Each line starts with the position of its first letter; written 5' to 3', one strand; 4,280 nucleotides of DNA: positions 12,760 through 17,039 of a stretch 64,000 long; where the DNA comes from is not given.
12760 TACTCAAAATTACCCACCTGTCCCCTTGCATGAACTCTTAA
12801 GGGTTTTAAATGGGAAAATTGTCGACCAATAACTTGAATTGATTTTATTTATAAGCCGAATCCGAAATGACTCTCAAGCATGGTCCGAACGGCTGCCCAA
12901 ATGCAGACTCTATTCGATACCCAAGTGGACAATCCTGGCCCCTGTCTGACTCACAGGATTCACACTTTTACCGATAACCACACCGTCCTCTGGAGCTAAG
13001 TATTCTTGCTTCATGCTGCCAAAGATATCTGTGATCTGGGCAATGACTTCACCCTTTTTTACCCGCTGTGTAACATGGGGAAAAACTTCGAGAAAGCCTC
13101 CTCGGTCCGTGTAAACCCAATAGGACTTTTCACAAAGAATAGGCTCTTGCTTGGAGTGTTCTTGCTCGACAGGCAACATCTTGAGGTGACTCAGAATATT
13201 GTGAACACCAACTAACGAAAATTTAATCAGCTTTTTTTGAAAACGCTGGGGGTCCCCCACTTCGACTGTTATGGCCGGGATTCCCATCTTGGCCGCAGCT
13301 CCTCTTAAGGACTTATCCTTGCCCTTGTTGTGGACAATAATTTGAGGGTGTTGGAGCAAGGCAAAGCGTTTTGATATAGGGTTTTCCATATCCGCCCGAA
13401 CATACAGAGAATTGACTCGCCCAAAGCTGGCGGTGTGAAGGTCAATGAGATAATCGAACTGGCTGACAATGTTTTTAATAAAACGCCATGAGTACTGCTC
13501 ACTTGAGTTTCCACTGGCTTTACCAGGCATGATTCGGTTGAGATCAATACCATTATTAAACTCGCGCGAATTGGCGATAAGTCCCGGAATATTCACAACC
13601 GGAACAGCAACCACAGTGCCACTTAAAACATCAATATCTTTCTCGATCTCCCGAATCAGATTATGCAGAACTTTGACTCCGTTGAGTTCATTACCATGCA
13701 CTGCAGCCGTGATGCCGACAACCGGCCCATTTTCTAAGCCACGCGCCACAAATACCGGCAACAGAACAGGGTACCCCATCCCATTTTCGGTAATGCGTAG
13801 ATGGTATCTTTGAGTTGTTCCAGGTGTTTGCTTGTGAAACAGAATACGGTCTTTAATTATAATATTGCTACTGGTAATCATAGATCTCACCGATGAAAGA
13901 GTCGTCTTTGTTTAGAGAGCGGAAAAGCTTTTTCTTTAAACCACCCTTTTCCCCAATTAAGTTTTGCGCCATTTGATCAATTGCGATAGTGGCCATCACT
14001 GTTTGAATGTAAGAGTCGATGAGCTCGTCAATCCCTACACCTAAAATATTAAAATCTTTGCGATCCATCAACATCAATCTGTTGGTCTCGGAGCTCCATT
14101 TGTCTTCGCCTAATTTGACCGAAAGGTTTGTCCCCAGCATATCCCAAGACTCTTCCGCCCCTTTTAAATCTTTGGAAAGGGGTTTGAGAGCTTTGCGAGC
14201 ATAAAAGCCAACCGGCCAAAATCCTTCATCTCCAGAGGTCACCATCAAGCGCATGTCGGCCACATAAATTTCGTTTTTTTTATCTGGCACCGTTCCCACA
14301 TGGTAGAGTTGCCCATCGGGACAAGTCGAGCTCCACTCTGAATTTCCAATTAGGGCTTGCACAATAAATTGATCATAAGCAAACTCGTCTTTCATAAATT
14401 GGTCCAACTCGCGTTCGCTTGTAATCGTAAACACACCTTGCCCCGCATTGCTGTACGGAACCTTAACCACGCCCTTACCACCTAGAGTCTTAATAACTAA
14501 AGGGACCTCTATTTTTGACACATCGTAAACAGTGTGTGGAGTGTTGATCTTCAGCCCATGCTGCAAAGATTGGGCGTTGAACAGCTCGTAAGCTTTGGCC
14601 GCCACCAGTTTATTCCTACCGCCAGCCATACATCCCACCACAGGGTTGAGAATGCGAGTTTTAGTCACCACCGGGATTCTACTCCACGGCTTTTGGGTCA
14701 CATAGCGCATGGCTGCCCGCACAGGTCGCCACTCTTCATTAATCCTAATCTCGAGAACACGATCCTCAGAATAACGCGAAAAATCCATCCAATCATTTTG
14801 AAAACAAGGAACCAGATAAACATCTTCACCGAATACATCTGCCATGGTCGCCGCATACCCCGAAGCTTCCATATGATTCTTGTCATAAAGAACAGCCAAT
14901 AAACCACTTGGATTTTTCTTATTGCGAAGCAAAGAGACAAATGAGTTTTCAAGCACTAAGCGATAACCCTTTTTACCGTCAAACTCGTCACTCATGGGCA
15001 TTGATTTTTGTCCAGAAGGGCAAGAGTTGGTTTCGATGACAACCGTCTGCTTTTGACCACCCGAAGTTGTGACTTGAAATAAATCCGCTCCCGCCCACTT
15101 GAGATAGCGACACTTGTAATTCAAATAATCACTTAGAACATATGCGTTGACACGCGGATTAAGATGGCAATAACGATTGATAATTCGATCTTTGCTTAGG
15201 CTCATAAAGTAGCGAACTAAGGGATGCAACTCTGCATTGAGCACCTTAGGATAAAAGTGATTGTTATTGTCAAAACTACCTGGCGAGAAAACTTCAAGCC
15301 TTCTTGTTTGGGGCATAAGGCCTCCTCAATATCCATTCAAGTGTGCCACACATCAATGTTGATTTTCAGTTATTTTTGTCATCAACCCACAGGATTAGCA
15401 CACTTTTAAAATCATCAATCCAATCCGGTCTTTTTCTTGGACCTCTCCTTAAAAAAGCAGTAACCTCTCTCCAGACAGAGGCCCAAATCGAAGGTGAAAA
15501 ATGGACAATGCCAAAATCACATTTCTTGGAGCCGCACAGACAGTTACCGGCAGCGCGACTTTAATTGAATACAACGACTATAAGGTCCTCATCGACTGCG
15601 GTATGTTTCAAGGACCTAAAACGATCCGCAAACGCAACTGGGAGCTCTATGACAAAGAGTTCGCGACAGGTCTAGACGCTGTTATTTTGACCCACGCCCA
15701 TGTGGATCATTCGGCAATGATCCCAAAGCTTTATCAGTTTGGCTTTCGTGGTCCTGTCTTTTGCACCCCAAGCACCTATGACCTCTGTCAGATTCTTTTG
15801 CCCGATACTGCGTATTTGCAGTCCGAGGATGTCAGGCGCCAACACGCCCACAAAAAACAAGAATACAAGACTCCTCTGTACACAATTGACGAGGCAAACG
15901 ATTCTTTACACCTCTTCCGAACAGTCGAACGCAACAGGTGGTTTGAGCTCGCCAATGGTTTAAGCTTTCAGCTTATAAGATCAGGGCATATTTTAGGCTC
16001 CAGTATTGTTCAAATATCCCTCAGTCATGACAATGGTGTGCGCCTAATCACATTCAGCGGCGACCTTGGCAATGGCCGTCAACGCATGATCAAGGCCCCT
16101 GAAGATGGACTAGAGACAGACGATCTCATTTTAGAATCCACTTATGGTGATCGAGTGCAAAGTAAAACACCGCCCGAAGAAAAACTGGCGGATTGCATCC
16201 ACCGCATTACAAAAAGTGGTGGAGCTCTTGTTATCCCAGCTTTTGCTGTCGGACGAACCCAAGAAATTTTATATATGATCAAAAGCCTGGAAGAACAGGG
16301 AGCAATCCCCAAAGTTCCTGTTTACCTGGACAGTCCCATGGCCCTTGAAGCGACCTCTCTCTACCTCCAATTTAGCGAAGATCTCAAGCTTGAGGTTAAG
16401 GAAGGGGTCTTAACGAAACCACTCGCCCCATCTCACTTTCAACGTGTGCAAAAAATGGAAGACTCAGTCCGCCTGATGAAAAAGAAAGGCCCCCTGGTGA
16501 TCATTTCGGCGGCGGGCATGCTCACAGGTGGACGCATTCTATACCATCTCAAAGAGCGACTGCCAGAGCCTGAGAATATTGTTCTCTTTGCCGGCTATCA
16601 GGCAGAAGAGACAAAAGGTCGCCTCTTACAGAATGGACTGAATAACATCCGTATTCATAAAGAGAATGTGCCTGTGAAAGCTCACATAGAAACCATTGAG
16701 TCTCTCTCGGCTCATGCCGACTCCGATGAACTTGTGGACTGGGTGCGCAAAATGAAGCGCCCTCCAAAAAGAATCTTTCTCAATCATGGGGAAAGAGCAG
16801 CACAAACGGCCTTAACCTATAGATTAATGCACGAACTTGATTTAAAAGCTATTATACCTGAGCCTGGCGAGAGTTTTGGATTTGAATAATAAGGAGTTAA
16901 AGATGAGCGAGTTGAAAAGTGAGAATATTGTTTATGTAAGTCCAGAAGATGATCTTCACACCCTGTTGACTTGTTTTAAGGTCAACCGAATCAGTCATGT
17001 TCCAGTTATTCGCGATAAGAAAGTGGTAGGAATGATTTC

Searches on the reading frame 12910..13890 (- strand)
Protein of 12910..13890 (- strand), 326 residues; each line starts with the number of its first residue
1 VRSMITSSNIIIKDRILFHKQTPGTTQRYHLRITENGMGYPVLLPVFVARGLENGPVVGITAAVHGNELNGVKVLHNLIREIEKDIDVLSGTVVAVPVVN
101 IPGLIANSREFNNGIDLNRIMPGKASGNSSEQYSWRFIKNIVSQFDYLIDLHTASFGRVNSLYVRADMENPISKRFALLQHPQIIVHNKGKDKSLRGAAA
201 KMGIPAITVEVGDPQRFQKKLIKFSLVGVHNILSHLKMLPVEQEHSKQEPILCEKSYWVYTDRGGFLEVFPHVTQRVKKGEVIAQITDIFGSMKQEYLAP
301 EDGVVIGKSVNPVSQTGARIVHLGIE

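Call 53: search_protein_families(library=pfam, proteins=[window:12910-13890:-], max_evalue=0.00001)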
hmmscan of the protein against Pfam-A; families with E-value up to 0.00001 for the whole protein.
window:12910-13890:- (326 aa): 1 family
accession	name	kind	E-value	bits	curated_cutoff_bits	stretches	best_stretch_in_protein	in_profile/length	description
PF24827.1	AstE_AspA_cat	-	1.8e-33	116.2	25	1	55-236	2-192/192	Succinylglutamate desuccinylase/Aspartoacylase catalytic domain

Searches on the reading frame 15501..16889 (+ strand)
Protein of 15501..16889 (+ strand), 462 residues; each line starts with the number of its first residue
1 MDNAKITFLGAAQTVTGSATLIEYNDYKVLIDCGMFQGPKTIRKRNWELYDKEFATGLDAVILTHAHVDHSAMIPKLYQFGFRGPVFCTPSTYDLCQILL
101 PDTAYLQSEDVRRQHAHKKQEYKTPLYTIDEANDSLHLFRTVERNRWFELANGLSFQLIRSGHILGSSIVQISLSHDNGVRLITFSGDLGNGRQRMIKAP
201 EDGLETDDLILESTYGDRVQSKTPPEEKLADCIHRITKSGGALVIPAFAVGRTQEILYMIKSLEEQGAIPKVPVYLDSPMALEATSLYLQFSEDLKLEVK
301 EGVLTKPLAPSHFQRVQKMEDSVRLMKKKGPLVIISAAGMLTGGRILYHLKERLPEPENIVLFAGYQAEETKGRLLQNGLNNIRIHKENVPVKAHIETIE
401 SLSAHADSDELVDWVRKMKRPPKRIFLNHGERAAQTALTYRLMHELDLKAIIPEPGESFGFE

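Call 53: search_protein_families(library=pfam, proteins=[window:15501-16889:+], max_evalue=0.00001)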
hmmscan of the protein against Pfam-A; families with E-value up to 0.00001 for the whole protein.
window:15501-16889:+ (462 aa): 5 families
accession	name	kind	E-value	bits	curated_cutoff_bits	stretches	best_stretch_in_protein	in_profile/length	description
PF10996.14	Beta-Casp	-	5.1e-34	117.8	27.7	1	253-375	1-119/120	Beta-Casp domain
PF07521.17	RMMBL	-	1.1e-17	64.2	21.6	1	390-453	2-63/63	Zn-dependent metallo-hydrolase RNA specificity domain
PF16661.11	Lactamase_B_6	-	3.9e-10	39.9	27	1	21-177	1-154/193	Metallo-beta-lactamase superfamily domain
PF00753.33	Lactamase_B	-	1.2e-09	38.9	22.7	1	16-72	5-58/196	Metallo-beta-lactamase superfamily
PF12706.13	Lactamase_B_2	-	1.1e-07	32.1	27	1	28-120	2-94/200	Beta-lactamase superfamily domain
